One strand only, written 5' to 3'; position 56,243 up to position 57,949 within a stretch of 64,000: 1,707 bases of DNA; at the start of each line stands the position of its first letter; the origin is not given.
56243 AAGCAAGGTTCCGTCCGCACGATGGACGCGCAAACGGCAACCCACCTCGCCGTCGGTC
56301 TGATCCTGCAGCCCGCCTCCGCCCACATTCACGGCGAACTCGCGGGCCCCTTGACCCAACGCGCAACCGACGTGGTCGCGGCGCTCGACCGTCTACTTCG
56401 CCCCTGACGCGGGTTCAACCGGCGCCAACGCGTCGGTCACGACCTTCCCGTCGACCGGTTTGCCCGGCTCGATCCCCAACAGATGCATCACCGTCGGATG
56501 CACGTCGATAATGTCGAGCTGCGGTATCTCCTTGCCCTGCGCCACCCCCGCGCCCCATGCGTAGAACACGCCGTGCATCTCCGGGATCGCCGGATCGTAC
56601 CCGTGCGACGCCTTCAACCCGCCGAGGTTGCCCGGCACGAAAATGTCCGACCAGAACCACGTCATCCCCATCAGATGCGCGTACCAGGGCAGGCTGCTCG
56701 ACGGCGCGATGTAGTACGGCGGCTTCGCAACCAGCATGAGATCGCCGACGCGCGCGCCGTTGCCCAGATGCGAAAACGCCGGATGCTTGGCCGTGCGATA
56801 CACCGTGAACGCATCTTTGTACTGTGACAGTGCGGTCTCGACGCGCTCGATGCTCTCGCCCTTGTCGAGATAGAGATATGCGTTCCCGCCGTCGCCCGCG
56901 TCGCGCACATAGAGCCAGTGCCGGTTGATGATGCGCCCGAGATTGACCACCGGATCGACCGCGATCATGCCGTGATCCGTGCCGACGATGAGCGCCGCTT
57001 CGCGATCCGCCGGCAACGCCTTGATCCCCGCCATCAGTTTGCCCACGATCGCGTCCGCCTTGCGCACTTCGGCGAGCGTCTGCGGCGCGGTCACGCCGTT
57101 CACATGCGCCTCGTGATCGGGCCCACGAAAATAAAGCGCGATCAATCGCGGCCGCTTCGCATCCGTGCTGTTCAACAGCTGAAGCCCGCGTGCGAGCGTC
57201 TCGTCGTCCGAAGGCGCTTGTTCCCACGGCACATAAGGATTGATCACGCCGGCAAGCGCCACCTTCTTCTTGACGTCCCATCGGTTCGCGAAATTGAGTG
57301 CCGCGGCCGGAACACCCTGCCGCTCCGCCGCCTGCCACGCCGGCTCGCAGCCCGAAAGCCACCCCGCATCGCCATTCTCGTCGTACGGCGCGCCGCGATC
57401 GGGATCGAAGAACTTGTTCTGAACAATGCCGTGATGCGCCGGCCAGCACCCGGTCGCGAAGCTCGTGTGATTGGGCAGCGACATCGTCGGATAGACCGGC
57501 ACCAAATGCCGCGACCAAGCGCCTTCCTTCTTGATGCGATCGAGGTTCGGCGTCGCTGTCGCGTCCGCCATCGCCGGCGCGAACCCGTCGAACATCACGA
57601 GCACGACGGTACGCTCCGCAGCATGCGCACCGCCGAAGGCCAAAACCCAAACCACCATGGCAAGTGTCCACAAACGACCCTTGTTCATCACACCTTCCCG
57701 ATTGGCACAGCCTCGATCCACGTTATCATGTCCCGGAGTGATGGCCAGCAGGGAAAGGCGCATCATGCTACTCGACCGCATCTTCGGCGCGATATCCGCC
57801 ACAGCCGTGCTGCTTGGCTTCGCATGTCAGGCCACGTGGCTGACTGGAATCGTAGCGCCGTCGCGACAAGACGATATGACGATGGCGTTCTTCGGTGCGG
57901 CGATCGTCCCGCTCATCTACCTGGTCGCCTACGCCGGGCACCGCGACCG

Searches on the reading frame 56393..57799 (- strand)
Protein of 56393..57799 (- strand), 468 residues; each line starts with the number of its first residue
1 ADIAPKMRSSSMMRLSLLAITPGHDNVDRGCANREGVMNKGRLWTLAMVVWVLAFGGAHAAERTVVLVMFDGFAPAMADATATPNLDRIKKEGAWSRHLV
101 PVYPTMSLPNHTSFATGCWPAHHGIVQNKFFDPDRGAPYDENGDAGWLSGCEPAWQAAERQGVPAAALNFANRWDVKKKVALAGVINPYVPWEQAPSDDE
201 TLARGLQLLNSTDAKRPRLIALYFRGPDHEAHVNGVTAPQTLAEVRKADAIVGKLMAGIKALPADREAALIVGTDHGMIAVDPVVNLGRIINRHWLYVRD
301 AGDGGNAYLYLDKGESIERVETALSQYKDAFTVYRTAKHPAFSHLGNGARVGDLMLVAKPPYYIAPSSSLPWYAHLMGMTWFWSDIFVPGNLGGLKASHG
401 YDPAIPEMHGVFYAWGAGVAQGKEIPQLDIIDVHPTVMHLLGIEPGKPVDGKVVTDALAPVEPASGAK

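Call 86: search_protein_families(library=pfam, proteins=[window:56393-57799:-], max_evalue=0.00001)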
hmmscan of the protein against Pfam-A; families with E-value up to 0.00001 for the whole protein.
window:56393-57799:- (468 aa): 1 family
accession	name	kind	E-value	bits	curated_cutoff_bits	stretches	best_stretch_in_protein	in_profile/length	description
PF01663.27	Phosphodiest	-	5.2e-60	204.3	23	1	65-402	1-342/342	Type I phosphodiesterase / nucleotide pyrophosphatase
